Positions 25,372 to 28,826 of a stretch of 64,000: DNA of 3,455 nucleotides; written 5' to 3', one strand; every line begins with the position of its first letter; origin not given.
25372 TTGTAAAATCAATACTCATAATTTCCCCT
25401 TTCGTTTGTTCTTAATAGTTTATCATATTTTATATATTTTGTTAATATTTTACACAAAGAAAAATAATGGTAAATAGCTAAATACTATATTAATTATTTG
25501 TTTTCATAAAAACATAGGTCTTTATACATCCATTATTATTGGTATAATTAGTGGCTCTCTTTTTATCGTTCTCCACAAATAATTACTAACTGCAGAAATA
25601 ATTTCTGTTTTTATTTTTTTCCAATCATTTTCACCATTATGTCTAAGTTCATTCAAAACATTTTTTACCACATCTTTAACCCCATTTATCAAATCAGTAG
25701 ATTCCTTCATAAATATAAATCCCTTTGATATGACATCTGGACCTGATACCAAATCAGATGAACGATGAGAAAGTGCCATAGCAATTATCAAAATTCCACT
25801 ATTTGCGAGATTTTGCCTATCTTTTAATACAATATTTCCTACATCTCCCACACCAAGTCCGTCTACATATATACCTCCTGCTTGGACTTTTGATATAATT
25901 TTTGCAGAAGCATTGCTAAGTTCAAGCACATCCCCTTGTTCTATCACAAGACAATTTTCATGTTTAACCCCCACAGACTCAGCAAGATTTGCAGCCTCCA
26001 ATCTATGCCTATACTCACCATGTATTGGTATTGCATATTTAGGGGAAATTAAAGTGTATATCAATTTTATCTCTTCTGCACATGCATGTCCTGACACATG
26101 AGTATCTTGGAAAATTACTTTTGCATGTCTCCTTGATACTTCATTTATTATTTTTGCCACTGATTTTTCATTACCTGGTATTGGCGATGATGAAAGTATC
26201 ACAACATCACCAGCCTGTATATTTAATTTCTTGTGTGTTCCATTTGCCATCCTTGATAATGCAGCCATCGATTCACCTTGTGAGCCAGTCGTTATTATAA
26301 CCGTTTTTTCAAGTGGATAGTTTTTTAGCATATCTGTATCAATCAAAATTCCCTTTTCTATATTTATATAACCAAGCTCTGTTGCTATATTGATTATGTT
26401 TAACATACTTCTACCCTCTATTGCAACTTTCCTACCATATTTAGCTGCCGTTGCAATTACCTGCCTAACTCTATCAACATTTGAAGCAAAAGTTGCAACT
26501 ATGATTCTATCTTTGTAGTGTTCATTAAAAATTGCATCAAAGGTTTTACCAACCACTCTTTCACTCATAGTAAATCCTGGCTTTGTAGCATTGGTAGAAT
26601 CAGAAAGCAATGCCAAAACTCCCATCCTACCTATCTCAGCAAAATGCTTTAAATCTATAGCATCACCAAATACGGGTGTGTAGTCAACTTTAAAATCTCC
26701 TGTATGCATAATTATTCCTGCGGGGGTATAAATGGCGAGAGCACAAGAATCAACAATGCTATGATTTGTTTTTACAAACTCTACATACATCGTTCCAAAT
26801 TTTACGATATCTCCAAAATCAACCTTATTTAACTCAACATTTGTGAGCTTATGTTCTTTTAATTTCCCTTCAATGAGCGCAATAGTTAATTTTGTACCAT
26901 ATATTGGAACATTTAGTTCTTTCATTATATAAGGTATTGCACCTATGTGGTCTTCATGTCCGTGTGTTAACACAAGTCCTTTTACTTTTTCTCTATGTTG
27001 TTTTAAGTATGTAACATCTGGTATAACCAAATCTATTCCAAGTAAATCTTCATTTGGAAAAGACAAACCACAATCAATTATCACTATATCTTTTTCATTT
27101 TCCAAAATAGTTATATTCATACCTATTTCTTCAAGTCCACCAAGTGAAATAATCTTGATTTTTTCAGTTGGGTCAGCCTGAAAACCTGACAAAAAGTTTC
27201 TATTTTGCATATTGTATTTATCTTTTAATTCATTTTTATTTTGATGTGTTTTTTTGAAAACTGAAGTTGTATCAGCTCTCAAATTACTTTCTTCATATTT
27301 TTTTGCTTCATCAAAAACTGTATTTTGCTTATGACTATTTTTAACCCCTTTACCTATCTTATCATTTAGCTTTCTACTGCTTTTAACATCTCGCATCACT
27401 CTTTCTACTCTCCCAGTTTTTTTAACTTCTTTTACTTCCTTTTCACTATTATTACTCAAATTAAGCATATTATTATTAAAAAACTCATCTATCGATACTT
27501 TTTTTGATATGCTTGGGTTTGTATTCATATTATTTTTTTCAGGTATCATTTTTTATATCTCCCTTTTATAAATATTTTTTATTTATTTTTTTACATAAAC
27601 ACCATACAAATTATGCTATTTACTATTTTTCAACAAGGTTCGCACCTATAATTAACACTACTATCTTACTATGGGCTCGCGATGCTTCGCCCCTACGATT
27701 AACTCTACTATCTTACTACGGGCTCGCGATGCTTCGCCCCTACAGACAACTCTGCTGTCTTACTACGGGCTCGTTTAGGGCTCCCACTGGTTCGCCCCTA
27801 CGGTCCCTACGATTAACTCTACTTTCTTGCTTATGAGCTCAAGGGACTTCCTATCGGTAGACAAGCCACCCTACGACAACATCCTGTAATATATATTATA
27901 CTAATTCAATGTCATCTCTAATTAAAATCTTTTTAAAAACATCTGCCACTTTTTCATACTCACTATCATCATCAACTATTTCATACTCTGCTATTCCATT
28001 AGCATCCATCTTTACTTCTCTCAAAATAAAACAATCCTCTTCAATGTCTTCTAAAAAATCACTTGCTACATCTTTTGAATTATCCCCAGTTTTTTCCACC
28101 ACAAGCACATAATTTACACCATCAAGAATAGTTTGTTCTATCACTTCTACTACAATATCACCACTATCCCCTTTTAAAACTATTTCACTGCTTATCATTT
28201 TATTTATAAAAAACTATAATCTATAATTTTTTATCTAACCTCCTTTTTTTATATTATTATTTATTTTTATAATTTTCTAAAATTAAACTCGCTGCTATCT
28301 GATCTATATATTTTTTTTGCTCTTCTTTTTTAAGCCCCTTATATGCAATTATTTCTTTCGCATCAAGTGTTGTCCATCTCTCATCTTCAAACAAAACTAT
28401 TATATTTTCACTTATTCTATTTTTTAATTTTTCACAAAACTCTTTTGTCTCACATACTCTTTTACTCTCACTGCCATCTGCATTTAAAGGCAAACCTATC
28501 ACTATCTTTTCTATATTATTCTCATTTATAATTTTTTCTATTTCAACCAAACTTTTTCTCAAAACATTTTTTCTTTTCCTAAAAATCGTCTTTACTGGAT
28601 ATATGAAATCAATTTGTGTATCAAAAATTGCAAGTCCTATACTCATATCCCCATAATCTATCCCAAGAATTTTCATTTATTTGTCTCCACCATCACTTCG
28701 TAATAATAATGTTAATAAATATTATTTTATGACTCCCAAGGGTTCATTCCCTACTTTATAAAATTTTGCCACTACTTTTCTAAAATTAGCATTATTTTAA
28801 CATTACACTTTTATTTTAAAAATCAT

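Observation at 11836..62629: Dispersed GC-rich repeat family (24-nt core, ~47-nt unit) at 8 clear loci plus relics in 64 kb of an AT-rich genome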

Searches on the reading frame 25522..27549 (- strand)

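Call 15: search_protein_families(library=ncbifam, proteins=[window:25522-27549:-])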
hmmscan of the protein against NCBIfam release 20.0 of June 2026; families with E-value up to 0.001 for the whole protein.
window:25522-27549:- (675 aa): 11 families
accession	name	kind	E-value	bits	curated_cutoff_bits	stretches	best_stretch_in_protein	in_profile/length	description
NF047419.1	RNase_J1_RnjA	exception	4.4e-207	689.1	820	1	131-674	2-548/549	ribonuclease J1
TIGR00649.1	MG423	subfamily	2e-182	607.4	400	1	131-673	1-546/546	RNase J family beta-CASP ribonuclease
TIGR03675.1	arCOG00543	equivalog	7.9e-13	47.5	580.2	1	82-226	126-267/631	beta-CASP ribonuclease aCPSF1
NF012229.1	bla_class_B_core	domain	4.4e-08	33.4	100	1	138-261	9-125/139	metallo-beta-lactamase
NF001911.0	PRK00685.1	equivalog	1.9e-07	30.8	144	1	181-288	33-138/228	metal-dependent hydrolase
NF033088.2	bla_subclass_B1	equivalog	4.6e-07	29.7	200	1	140-241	27-120/217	subclass B1 metallo-beta-lactamase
TIGR00361.1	ComEC_Rec2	equivalog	1.1e-06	27.2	190.05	1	143-214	451-517/663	DNA internalization-related competence protein ComEC/Rec2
NF008887.0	PRK11921.1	equivalog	1.1e-05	24.5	635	1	187-282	70-162/396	anaerobic nitric oxide reductase flavorubredoxin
TIGR03413.1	GSH_gloB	equivalog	1.2e-05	24.9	200.8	1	179-234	34-90/248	hydroxyacylglutathione hydrolase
NF033095.1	bla_Bc_2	exception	0.00026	20.4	500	1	146-266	71-183/255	BcII family subclass B1 metallo-beta-lactamase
NF000444.3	blaEBR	exception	0.00042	19.9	475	1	185-257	81-152/234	EBR family subclass B1 metallo-beta-lactamase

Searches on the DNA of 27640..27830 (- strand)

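Call 78: search_dna_similar(query=window:27640-27830:-, collection=plasmids, mode=distant, max_evalue=0.01, max_rows=15)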
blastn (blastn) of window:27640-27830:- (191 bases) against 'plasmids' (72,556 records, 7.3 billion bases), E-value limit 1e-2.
No match.

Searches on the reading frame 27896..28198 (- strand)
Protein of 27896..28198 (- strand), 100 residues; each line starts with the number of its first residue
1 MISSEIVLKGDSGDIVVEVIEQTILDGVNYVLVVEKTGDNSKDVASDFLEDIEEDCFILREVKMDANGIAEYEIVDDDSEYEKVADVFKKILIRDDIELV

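Call 15: search_protein_families(library=ncbifam, proteins=[window:27896-28198:-])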
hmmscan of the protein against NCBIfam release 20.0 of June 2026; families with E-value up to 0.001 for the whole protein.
window:27896-28198:- (100 aa): 1 family
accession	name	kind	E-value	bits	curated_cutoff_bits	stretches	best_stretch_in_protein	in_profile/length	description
NF010218.0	PRK13678.2-1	equivalog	0.0006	20.2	96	0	17-92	19-82/83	hypothetical protein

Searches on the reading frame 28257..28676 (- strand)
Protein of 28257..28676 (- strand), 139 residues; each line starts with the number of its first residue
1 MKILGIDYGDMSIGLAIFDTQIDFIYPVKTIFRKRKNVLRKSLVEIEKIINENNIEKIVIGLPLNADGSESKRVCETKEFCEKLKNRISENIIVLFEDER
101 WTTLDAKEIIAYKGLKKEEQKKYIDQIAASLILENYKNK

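Call 15: search_protein_families(library=ncbifam, proteins=[window:28257-28676:-])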
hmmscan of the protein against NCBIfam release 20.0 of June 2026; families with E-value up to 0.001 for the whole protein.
window:28257-28676:- (139 aa): 2 families
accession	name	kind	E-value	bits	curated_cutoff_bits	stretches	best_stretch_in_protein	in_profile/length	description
TIGR00250.1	RNAse_H_YqgF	equivalog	1.2e-22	80.4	43.25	1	4-136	1-128/130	Holliday junction resolvase RuvX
NF001026.0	PRK00109.2-2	equivalog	1.1e-14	54.5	155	1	1-138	1-127/130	Holliday junction resolvase RuvX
